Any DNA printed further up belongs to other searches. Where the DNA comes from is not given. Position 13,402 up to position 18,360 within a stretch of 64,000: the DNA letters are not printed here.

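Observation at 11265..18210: Giant HD / helical / NadD-like / PRT-like fusion protein coupled to a divergent LDH-like dehydrogenase and a flavodoxin-like protein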

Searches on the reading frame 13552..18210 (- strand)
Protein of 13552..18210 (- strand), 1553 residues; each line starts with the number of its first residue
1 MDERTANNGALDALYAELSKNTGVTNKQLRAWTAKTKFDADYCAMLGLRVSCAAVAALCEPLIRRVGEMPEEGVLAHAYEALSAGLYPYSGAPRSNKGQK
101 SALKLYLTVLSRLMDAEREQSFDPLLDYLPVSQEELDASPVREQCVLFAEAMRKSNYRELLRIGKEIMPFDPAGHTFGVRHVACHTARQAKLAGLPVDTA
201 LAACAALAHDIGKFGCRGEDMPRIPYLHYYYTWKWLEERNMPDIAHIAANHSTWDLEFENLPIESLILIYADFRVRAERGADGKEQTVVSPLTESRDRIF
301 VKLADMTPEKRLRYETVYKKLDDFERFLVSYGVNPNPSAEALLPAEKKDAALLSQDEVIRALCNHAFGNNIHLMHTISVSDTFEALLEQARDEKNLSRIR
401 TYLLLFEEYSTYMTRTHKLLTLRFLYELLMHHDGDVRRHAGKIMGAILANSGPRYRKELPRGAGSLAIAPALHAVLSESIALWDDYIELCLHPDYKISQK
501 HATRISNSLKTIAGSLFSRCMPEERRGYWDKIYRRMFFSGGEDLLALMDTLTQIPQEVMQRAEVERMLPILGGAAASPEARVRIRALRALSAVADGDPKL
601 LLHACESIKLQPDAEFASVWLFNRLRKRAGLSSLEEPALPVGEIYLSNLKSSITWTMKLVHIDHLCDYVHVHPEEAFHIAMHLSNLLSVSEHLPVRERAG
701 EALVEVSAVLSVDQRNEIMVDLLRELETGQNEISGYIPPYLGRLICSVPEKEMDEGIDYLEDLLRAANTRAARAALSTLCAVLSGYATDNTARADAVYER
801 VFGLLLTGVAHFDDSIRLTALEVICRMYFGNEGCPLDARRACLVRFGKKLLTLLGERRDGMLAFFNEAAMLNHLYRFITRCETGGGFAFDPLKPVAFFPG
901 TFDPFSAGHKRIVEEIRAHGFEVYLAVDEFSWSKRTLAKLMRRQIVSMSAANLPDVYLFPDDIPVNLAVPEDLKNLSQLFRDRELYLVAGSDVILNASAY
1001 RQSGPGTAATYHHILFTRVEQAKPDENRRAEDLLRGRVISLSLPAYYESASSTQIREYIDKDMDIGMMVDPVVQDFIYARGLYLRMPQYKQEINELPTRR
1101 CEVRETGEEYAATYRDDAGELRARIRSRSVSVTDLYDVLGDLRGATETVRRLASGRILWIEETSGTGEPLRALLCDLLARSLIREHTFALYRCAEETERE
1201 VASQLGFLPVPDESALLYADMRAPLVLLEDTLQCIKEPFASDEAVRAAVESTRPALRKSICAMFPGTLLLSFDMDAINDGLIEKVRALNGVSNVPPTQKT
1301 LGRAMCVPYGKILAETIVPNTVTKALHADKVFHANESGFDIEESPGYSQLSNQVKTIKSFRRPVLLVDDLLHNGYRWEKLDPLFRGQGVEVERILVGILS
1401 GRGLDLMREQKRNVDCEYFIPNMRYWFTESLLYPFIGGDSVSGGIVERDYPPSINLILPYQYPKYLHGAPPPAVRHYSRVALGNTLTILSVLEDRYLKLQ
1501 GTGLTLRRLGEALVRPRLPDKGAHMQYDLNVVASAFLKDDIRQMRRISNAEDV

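Call 3: search_protein_families(library=pfam, proteins=[window:13552-18210:-], max_evalue=0.1)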
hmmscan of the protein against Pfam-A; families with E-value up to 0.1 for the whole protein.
window:13552-18210:- (1553 aa): 4 families
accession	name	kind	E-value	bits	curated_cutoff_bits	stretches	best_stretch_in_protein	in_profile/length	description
PF01467.32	CTP_transf_like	-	5.5e-07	30.3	21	1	897-1057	1-132/133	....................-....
PF01966.28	HD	-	2.9e-05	24.8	22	1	174-272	3-111/116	HD domain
PF02985.28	HEAT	-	0.0027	18.2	23.5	0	568-594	2-28/31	HEAT repeat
PF13646.12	HEAT_2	-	0.051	14.3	27.7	0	565-600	30-63/88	HEAT repeats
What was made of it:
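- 17176..18210 (-): A aa 1-345: N-terminal helical region plus HD domain (Pfam match aa 174-272 = nt 17395-17691). Pfam HD, E 2.9e-5 (call 3).
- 14950..15534 (-): A aa 893-1087: NadD/NMNAT-like (HIGH-type) nucleotidyltransferase domain. Pfam CTP_transf_like, E 5.5e-7 (call 3).
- On HD phosphohydrolase superfamily: Pfam HD at 24.8 bits exceeds the cut-off of 22 (call 3).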

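Call 4: search_protein_families(library=ncbifam, proteins=[window:13552-18210:-], max_evalue=0.1)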
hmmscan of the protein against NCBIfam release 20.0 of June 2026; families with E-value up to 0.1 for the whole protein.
window:13552-18210:- (1553 aa): 10 families
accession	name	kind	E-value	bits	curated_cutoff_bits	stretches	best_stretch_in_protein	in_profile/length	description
NF000840.1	PRK00071.1-3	equivalog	8.8e-09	35.1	150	1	895-1084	8-199/201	nicotinate-nucleotide adenylyltransferase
TIGR00482.1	TIGR00482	equivalog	3.2e-07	30.6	112.45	1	898-1083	2-194/194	nicotinate (nicotinamide) nucleotide adenylyltransferase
TIGR00125.1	cyt_tran_rel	domain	2.9e-06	27.3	27.7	1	895-940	1-49/65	adenylyltransferase/cytidyltransferase family protein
NF006479.0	PRK08887.1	equivalog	1.4e-05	25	164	1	894-1002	3-118/174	nicotinate-nicotinamide nucleotide adenylyltransferase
NF000839.0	PRK00071.1-1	equivalog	1.9e-05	24.7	187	0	1030-1084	164-216/219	nicotinate-nucleotide adenylyltransferase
TIGR01510.1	coaD_prev_kdtB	equivalog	4.6e-05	23.5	103.3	1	896-958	2-64/155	pantetheine-phosphate adenylyltransferase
NF005519.0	PRK07152.1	equivalog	0.00012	21.2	315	1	895-1086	3-187/361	nicotinate-nucleotide adenylyltransferase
NF045665.1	NTPtran_DVU1551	equivalog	0.0078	15.3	315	1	170-277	216-313/359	DVU_1551 family NTP transferase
TIGR00277.1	HDIG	domain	0.011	15.5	27.6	1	175-214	8-42/84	HDIG domain-containing metalloprotein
TIGR02578.2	cas_TM1811_Csm1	equivalog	0.023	13.4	170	1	202-309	4-107/753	type III-A CRISPR-associated protein Cas10/Csm1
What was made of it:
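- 14950..15534 (-): NCBIfam NadD models match over their full length at 35 bits (call 4).
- On NadD/NMNAT adenylyltransferase: 35.1 bits against 150 for NF000840, and 30.6 against 112 for TIGR00482 (call 4).
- Closest known: NadD-YqeK fusion proteins. Different: Only the NadD half of PRK07152 matches (call 4).
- NadD fused to an HD protein is known (NadD-YqeK, NCBIfam PRK07152, which gave a weak match in call 4).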

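Call 5: find_homologous_proteins(query=window:13552-18210:-, max_evalue=0.001)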
Query window:13552-18210:- (1553 aa): 2792 proteins with E <= 0.001 among 8000 candidates; the best 120 are listed.
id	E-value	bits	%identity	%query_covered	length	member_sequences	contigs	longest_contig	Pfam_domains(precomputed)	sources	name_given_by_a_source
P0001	0.0e+0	3276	92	100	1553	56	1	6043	PF01467.33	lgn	-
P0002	0.0e+0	3219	90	100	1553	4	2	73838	PF01467.33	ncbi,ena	-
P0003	0.0e+0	3190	89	100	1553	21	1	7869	PF01467.33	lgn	-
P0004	0.0e+0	3178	89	100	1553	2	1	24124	PF01467.33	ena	-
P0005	0.0e+0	3175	89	100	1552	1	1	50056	PF01467.33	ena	-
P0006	0.0e+0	3149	88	100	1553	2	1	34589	PF01966.29,PF01467.33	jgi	-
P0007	0.0e+0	3114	88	100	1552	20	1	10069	PF01966.29,PF01467.33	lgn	-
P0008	0.0e+0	3103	87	100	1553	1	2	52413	PF01966.29,PF01467.33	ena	-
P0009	0.0e+0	3047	86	100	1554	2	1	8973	PF01966.29,PF01467.33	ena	-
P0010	0.0e+0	3047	86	100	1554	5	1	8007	PF01966.29,PF01467.33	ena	-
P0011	0.0e+0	3044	85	100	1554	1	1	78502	PF01467.33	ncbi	-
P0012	0.0e+0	3020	85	100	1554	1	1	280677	PF01467.33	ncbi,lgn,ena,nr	ncbi:MAG: cytidyltransferase-related domain protein [Clostridiales bacterium]|nr:cytidyltransferase-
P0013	0.0e+0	2990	84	100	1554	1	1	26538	PF01467.33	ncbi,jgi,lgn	-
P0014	0.0e+0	2975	84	100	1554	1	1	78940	PF01966.29,PF01467.33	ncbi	-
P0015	0.0e+0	2938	83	100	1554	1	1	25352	PF01467.33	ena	-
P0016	0.0e+0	2909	81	100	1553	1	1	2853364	PF01966.29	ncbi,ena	-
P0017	0.0e+0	2894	81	100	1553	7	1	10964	-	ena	-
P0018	0.0e+0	2885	81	100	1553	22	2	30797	PF01966.29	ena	-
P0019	0.0e+0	2850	80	100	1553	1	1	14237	PF01966.29,PF01467.33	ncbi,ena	-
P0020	0.0e+0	2842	80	100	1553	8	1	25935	PF01966.29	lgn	-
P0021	0.0e+0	2748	78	100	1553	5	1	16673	-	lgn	-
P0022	0.0e+0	2745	78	100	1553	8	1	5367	PF01467.33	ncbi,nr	ncbi:MAG TPA: hypothetical protein VN453_09450 [Feifaniaceae bacterium]|nr:hypothetical protein [Fei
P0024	0.0e+0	2702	76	100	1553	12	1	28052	-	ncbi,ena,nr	ncbi:MAG TPA: hypothetical protein P5075_08080 [Eubacteriales bacterium]|nr:hypothetical protein [Eu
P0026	0.0e+0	2679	75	100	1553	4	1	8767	PF01467.33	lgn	-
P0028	0.0e+0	2668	76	100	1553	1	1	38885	-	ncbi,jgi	-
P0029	0.0e+0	2665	75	100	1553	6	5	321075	PF01467.33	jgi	jgi:nicotinic acid mononucleotide adenylyltransferase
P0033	0.0e+0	2016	60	100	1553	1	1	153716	PF02985.29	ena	-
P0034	0.0e+0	1964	58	99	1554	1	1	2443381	PF01467.33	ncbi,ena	-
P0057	0.0e+0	1640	53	97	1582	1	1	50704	PF01467.33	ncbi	-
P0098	0.0e+0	1553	51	96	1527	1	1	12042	PF01467.33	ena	-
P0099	0.0e+0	1553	49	98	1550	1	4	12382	PF01467.33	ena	-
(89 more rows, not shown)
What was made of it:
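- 13549..18210 (-): Gene A: 1553-aa HD / HEAT / NadD-like / GNAT-like / PRT-like fusion protein. At least 2792 full-length homologues (call 5).
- Checked: At least 2792 homologues of 1500-1640 aa cover 96-100% of the query (call 5).
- JGI names some members 'nicotinic acid mononucleotide adenylyltransferase' (call 5).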

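Call 6: search_protein_families(library=padloc, proteins=[window:13552-18210:-], max_evalue=0.1)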
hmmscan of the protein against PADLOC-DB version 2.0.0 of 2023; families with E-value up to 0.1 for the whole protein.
window:13552-18210:- (1553 aa): 0 families

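Call 8: search_solved_structures(query=A1, max_evalue=1, show_alignments=0)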
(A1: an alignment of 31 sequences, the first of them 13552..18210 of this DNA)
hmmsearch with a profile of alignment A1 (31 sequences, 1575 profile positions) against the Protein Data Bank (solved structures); distinct sequences matched with E-value up to 1: 24.
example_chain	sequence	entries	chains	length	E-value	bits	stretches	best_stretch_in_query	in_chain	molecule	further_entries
5jbn_A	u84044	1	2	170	0.00086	20.1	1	893-958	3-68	Phosphopantetheine adenylyltransferase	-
4f3r_A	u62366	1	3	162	0.0018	19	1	893-917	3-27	Phosphopantetheine adenylyltransferase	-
1b6t_A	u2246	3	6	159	0.0019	18.9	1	896-958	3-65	PROTEIN (PHOSPHOPANTETHEINE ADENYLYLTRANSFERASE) | PHOSPHOPANTETHEINE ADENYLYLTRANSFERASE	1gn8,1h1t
6cck_A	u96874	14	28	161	0.002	18.9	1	896-958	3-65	Phosphopantetheine adenylyltransferase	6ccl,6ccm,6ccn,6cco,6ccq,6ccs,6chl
6b7a_A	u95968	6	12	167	0.0021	18.8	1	896-958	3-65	Phosphopantetheine adenylyltransferase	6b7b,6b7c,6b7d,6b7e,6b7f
8i8i_A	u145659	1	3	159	0.0026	18.5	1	897-959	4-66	Phosphopantetheine adenylyltransferase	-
1qjc_A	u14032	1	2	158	0.0026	18.5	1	897-958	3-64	PHOSPHOPANTETHEINE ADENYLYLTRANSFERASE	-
3l92_A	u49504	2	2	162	0.004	17.9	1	897-945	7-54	Phosphopantetheine adenylyltransferase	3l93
8vvy_C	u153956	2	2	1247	0.0075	17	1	677-839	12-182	Cullin-associated NEDD8-dissociated protein 2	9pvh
1kku_A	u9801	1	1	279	0.012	16.3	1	1010-1090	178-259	NICOTINAMIDE MONONUCLEOTIDE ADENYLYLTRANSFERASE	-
8zn2_A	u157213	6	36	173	0.018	15.7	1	895-946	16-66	Phosphopantetheine adenylyltransferase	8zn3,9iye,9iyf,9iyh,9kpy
9iyg_A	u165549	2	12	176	0.018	15.7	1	894-946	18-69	Phosphopantetheine adenylyltransferase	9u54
1kqn_A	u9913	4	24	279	0.045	14.4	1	1010-1090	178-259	NICOTINAMIDE MONONUCLEOTIDE ADENYLYL TRANSFERASE | Nicotinamide/nicotinic acid mononucleotide adenylyltransferase 1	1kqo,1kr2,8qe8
1gzu_A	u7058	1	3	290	0.048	14.3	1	1010-1090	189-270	NICOTINAMIDE MONONUCLEOTIDE ADENYLYL TRANSFERASE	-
4mcw_A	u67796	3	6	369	0.06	14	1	147-219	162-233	Metal dependent phosphohydrolase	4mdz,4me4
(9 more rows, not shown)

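Call 9: find_related_loci(query=A1, collection=genome_contigs, flank=8000)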
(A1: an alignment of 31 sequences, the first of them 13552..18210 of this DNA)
Query A1 (1553 aa) in genome_contigs; peptide patterns used: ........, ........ (x = any residue, [..] = any of these).
600 stretches matched a pattern (row limit reached: there are more); 575 encode a relative of the query (tblastn E <= 1e-3); the best 80 are kept; 80 distinct loci.
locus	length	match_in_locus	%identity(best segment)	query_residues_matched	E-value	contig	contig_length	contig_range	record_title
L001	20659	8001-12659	89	1-1553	0e+0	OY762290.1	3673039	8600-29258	MAG: Christensenellaceae bacterium isolate 20c35e01-8a7f-49ef-9147-7de253b6e4f4 genome assembly, chromosome: 1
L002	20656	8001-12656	79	1-1553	0e+0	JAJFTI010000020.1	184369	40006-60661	MAG: Eubacteriales bacterium isolate bin.182 k141_4238285, whole genome shotgun sequence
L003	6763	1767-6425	77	1-1553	0e+0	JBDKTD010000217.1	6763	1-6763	MAG: Clostridiaceae bacterium isolate 6_bin.143_R2 c_000002047245, whole genome shotgun sequence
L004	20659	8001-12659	89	1-1553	0e+0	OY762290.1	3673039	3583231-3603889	MAG: Christensenellaceae bacterium isolate 20c35e01-8a7f-49ef-9147-7de253b6e4f4 genome assembly, chromosome: 1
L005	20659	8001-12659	92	1-1553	0e+0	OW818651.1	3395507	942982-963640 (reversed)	metagenome genome assembly, chromosome: 1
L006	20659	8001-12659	85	1-1553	0e+0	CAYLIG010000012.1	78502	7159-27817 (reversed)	MAG TPA_asm: uncultured Christensenella sp. isolate binchicken_co27_68 genome assembly, contig: NODE_501_length_78502_co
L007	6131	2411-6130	74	1-1240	0e+0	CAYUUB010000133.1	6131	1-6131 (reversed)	MAG TPA_asm: uncultured Oscillospiraceae bacterium isolate binchicken_co271_13 genome assembly, contig: NODE_21808_lengt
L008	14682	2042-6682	61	1-1552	0e+0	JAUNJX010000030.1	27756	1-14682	MAG: Clostridia bacterium isolate S2R_St_10 NODE_444_length_27756_cov_8.720804, whole genome shotgun sequence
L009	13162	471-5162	52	11-1552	0e+0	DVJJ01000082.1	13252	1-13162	MAG TPA_asm: Candidatus Avoscillospira avistercoris isolate ChiBcec16-1751 ChiBcec16__C100211_L13252_SRR6323486, whole g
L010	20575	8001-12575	53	49-1552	0e+0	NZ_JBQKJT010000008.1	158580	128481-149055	Candidatus Avoscillospira sp. LCP25S3_F1 contig00008, whole genome shotgun sequence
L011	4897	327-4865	51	43-1546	0e+0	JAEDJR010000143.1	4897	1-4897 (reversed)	MAG: Oscillospiraceae bacterium isolate MAG193 NODE_17413_length_4897_cov_13.149318, whole genome shotgun sequence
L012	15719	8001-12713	50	1-1553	0e+0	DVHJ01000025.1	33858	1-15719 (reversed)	MAG TPA_asm: Candidatus Faecousia faecigallinarum isolate ChiHcolR29-948 ChiHcolR29__C76248_L33858_SRR6323130, whole gen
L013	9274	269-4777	52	52-1546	0e+0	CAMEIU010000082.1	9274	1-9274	MAG: uncultured Clostridia bacterium isolate SRR15057927_bin.24_metaWRAP_v1.3_MAG genome assembly, contig: ERZ10407400.2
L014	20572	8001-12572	51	49-1553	0e+0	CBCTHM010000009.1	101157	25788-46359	MAG TPA_asm: uncultured Eubacteriales bacterium isolate SRR20550410_concoct_0 genome assembly, contig: ERZ24911600.221,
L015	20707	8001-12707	49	1-1551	0e+0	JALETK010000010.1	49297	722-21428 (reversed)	MAG: Clostridiales bacterium isolate SUG319 k141_3769210, whole genome shotgun sequence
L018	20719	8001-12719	48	1-1553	0e+0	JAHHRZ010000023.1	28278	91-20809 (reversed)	MAG: Oscillospiraceae bacterium isolate MAG043 MAG043_23, whole genome shotgun sequence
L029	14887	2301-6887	49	34-1553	0e+0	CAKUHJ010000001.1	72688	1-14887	MAG: uncultured Oscillospiraceae bacterium isolate REFINED_METABAT215_TOP10_CONTIGS_1500_ASSEMBLY_K77_MERGED__Hadza_MoBi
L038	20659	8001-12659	75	1-1553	0e+0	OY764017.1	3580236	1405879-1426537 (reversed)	MAG: Christensenellaceae bacterium isolate da863df8-3121-48c8-a9fd-195775925dd7 genome assembly, chromosome: 1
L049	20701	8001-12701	55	11-1553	0e+0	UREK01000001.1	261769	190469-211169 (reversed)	uncultured Clostridiales bacterium isolate UMGS922 genome assembly, contig: NODE_3_length_261769_cov_8.422943, whole gen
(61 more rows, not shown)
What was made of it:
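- The loci returned are nearly all one per genome (call 9).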

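Call 19: search_protein_families(library=pfam, alignment_id=A1, max_evalue=0.05)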
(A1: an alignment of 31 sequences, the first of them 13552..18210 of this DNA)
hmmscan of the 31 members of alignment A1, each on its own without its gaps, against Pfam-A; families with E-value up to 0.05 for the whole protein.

A. member 1, window:13552-18210:- (1553 aa): 3 families
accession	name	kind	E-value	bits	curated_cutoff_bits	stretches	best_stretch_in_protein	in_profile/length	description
PF01467.32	CTP_transf_like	-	5.5e-07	30.3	21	1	897-1057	1-132/133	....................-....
PF01966.28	HD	-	2.9e-05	24.8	22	1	174-272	3-111/116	HD domain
PF02985.28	HEAT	-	0.0027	18.2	23.5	0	568-594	2-28/31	HEAT repeat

B. families by the number of members that match (of 31 scanned): 8 families
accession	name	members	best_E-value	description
PF01467.32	CTP_transf_like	31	1.3e-09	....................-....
PF01966.28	HD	23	6.1e-06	HD domain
PF02985.28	HEAT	13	8e-07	HEAT repeat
PF13513.12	HEAT_EZ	2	0.004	HEAT-like repeat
PF22928.2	INTS1_R4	1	0.00032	Integrator complex subunit 1, R4 domain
PF01602.26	Adaptin_N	1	0.002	Adaptin N terminal region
PF07862.16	Nif11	1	0.0064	Nif11 domain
PF16113.10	ECH_2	1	0.007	Enoyl-CoA hydratase/isomerase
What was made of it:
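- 15556..17163 (-): A aa 350-885: HEAT/ARM alpha-solenoid, with an invariant flexible loop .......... (aa 451-460) found in the HD-containing clade. Weak Pfam HEAT hits in 13 of 31 members (call 19).
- On Type I phosphoribosyltransferase: No hit in A or in any of 31 members (calls 3, 19).
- Checked: Pfam HD, E 2.9e-5, aa 174-272, found in 23 of 31 family members (calls 3, 19). Pfam CTP_transf_like, E 5.5e-7, aa 897-1057, found in 31 of 31 members (calls 3, 19).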
